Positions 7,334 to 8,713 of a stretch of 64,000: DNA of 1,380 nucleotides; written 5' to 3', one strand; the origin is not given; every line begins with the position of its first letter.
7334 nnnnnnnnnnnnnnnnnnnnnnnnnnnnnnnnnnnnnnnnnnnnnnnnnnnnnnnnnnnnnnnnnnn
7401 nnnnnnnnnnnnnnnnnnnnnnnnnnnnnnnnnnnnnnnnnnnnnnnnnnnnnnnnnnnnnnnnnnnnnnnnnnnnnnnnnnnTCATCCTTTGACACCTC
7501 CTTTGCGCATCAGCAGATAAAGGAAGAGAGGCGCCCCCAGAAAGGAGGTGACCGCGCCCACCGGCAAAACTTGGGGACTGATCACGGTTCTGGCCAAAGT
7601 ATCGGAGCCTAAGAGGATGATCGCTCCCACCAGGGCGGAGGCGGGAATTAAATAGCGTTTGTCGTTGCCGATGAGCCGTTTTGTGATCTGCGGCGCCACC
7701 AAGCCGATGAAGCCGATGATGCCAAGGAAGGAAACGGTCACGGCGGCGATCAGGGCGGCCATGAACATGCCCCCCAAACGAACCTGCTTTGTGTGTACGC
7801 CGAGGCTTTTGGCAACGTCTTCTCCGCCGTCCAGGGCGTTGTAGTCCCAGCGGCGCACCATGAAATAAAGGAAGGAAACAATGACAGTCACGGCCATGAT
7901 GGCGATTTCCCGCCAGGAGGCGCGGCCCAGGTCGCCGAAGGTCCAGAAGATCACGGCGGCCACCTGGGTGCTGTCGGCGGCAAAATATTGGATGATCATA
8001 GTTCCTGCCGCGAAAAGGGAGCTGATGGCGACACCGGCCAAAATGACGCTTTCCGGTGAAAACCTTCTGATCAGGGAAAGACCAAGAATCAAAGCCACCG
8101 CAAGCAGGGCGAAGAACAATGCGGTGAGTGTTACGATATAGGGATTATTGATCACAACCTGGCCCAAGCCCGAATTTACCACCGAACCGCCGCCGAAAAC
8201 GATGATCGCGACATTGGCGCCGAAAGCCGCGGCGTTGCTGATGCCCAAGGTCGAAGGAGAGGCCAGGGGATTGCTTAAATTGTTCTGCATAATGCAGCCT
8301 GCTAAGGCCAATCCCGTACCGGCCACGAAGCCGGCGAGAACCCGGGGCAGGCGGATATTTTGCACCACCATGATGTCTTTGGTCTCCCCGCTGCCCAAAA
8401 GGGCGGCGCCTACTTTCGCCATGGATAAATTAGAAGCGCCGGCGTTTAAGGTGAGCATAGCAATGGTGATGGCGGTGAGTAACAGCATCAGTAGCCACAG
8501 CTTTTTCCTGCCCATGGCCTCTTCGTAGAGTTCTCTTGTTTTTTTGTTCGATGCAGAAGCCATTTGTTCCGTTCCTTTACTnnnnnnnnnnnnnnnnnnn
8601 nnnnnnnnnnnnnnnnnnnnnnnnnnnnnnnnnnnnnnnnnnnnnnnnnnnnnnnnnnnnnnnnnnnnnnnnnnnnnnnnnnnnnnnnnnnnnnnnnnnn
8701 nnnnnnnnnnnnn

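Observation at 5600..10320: Iron-chelate ABC importer fused to an FmdE-ArsR-FmdE module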

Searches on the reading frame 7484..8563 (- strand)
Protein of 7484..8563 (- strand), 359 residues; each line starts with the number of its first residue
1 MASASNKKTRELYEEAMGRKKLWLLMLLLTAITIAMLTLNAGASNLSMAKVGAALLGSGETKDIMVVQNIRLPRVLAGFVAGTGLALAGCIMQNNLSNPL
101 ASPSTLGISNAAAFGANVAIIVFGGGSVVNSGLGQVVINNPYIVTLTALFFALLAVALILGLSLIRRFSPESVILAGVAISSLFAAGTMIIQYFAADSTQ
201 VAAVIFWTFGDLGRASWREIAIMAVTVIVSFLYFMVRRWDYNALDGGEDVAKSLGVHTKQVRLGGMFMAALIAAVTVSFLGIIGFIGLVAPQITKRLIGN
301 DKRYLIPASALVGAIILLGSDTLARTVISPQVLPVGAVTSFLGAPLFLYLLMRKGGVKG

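Call 8: search_protein_families(library=pfam, proteins=[window:7484-8563:-], max_evalue=0.01)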
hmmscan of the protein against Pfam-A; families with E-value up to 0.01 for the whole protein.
window:7484-8563:- (359 aa): 1 family
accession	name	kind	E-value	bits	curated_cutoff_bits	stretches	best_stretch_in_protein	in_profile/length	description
PF01032.23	FecCD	-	2.1e-85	286.9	26.5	1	32-353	3-311/311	FecCD transport family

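Call 9: search_protein_families(library=ncbifam, proteins=[window:7484-8563:-], max_evalue=0.01)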
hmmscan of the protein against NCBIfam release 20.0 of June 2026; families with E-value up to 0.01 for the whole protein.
window:7484-8563:- (359 aa): 17 families
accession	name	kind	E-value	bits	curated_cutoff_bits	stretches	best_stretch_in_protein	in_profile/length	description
NF003001.0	PRK03784.1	equivalog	1.3e-56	192.2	334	1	10-355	5-329/332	vitamin B12 ABC transporter permease BtuC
NF007871.0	PRK10577.2-2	equivalog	2.4e-56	191.6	899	1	21-354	358-676/679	Fe(3+)-hydroxamate ABC transporter permease FhuB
NF007866.0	PRK10577.1-2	equivalog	1.1e-54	185.9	554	2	145-354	122-331/666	Fe(3+)-hydroxamate ABC transporter permease FhuB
NF007872.0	PRK10577.2-3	equivalog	9.4e-54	182.9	727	1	22-354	354-669/676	Fe(3+)-hydroxamate ABC transporter permease FhuB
NF007081.0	PRK09535.1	equivalog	2.9e-53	181.5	461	1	57-354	82-361/366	vitamin B12 ABC transporter permease BtuC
TIGR03869.1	F420-0_ABCperm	hypoth_equivalog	2.6e-52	178.1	437.35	1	59-354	42-321/325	putative F420-0 ABC transporter permease subunit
NF007867.0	PRK10577.1-3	subfamily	5.4e-52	177.1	849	1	15-354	379-705/710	Fe(3+)-hydroxamate ABC transporter permease FhuB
NF007299.0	PRK09777.1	equivalog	1.1e-48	166.2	406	1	23-353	5-316/318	Fe(3+) dicitrate ABC transporter permease subunit FecD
NF008407.0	PRK11228.1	equivalog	1.3e-47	162.3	396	1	43-354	29-329/330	iron-dicitrate ABC transporter permease FecC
NF007873.0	PRK10577.2-4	equivalog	3.4e-44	151.6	1012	2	66-351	31-298/646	Fe(3+)-hydroxamate ABC transporter permease FhuB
NF007760.0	PRK10441.1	equivalog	8.7e-43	146.7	428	1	19-355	8-330/335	Fe(3+)-siderophore ABC transporter permease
NF007870.0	PRK10577.2-1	equivalog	6e-42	144.1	1355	1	20-358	355-676/678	Fe(3+)-hydroxamate ABC transporter permease FhuB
NF007759.0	PRK10440.1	equivalog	3e-41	141.7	422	1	22-354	10-326/330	iron-enterobactin ABC transporter permease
NF007868.0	PRK10577.1-5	equivalog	1.4e-34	119.6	943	1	24-353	15-330/666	Fe(3+)-hydroxamate ABC transporter permease FhuB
NF007869.0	PRK10577.1-6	equivalog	7.1e-33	113.9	954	1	25-354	382-694/703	Fe(3+)-hydroxamate ABC transporter permease FhuB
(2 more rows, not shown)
